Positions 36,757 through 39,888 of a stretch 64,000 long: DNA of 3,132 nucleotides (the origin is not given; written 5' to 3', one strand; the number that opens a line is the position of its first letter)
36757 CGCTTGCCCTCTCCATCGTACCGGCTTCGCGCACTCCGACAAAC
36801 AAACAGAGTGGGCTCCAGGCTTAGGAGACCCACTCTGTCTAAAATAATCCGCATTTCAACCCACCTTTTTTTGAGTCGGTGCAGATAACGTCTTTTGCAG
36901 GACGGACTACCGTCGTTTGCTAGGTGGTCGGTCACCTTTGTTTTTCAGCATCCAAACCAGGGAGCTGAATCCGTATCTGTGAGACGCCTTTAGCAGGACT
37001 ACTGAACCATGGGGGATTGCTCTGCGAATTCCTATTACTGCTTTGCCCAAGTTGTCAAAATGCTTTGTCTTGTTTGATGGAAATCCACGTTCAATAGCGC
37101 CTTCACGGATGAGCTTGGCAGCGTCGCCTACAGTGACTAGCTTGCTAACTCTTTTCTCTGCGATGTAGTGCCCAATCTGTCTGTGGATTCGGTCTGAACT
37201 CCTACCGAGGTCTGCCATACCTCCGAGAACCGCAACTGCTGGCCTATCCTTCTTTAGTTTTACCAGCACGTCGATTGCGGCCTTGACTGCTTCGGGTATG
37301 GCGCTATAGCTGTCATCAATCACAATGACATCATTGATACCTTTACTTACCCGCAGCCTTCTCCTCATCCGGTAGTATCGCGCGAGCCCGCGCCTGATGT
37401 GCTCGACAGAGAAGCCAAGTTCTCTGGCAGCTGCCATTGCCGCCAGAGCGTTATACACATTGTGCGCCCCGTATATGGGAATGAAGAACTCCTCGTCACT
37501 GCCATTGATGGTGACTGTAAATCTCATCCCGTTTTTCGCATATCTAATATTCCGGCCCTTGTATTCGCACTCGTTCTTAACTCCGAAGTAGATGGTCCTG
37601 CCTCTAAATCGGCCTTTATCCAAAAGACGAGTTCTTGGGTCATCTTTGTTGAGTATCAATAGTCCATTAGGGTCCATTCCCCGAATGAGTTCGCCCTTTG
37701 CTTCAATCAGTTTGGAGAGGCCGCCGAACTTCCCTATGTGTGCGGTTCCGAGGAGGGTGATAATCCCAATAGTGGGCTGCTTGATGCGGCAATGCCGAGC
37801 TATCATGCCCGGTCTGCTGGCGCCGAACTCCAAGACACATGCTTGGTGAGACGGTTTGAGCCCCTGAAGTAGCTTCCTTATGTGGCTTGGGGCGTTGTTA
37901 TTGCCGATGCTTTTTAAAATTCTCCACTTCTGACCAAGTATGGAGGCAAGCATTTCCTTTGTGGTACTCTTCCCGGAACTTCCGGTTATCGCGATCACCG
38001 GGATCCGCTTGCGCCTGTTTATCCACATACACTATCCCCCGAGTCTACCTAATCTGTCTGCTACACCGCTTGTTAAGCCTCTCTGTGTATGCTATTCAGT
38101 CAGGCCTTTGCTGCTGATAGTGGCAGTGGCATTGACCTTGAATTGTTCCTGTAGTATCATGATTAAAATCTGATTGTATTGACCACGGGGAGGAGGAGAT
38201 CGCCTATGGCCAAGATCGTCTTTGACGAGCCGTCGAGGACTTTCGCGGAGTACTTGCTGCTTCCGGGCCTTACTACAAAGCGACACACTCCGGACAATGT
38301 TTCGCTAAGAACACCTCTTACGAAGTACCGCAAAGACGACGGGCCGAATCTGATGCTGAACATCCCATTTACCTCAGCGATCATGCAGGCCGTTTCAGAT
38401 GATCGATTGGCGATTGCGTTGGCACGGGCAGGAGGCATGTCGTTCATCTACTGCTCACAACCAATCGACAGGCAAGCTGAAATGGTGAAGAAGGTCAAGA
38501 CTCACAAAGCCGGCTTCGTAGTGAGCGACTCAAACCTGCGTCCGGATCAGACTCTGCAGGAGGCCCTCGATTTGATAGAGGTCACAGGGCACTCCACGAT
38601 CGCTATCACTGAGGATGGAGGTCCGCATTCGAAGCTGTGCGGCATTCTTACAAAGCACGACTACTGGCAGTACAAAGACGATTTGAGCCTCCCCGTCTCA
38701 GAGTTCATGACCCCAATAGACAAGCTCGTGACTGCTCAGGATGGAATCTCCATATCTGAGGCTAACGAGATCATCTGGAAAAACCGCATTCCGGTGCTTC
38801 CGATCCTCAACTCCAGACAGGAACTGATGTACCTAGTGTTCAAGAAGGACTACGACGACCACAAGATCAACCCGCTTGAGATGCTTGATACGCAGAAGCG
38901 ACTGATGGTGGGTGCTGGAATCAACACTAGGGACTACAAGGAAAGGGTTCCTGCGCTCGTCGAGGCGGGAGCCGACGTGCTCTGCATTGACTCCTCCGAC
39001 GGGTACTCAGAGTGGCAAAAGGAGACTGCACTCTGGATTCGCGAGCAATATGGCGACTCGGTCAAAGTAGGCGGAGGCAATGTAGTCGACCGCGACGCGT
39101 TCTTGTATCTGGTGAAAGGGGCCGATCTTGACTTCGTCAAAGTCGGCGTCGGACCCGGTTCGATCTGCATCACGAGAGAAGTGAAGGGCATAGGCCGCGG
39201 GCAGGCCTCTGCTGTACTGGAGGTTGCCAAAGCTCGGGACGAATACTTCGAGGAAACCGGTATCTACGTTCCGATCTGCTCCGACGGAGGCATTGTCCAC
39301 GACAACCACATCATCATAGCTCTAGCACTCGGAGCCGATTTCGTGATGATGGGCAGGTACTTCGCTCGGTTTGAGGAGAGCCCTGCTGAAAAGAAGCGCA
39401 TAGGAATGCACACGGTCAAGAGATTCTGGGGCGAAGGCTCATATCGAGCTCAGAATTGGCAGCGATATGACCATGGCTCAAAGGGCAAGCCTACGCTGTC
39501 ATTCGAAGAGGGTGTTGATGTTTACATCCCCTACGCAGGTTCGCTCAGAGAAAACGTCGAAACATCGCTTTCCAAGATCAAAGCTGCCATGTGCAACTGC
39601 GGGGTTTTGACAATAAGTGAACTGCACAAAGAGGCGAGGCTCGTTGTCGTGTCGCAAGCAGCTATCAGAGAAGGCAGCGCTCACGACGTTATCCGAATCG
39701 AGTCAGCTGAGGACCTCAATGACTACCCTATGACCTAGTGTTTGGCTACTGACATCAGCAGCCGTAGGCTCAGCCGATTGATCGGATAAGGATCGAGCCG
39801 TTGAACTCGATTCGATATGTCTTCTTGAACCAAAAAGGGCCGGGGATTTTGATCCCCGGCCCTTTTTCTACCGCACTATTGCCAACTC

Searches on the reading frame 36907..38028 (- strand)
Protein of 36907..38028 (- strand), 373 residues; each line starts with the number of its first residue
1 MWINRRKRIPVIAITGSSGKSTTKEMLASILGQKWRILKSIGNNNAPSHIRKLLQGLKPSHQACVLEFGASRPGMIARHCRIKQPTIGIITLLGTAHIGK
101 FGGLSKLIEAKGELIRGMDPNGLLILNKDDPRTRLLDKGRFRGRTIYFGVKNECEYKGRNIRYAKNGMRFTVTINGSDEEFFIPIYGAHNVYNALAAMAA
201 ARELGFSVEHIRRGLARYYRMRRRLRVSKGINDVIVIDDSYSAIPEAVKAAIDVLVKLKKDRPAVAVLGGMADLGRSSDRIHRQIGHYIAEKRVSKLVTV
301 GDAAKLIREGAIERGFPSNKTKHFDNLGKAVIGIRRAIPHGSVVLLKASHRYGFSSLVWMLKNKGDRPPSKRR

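Call 80: search_protein_families(library=pfam, max_evalue=0.00001, proteins=[window:36907-38028:-])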
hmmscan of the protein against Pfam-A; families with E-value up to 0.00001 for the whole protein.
window:36907-38028:- (373 aa): 2 families
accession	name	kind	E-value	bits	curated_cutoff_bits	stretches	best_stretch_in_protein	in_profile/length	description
PF08245.18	Mur_ligase_M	-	2.2e-39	135.9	24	1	14-201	1-200/200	Mur ligase middle domain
PF02875.26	Mur_ligase_C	-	4.9e-17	63.4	28.4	1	223-349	1-126/127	Mur ligase, glutamate ligase domain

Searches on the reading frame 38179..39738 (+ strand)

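Call 81: search_protein_families(library=pfam, max_evalue=0.00001, proteins=[window:38179-39738:+])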
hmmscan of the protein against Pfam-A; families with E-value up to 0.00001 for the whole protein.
window:38179-39738:+ (519 aa): 4 families
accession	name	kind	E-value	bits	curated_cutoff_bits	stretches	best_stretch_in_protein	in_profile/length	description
PF00478.31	IMPDH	-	8.9e-104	347.6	25.6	1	21-502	3-345/345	IMP dehydrogenase / GMP reductase domain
PF00571.33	CBS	-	7.2e-08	33.1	24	0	120-161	12-50/57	CBS domain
PF01070.24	FMN_dh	-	7.8e-07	28.9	24.9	1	359-395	269-305/350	FMN-dependent dehydrogenase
PF03060.21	NMO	-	4.2e-06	26.8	28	0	340-405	179-235/331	Nitronate monooxygenase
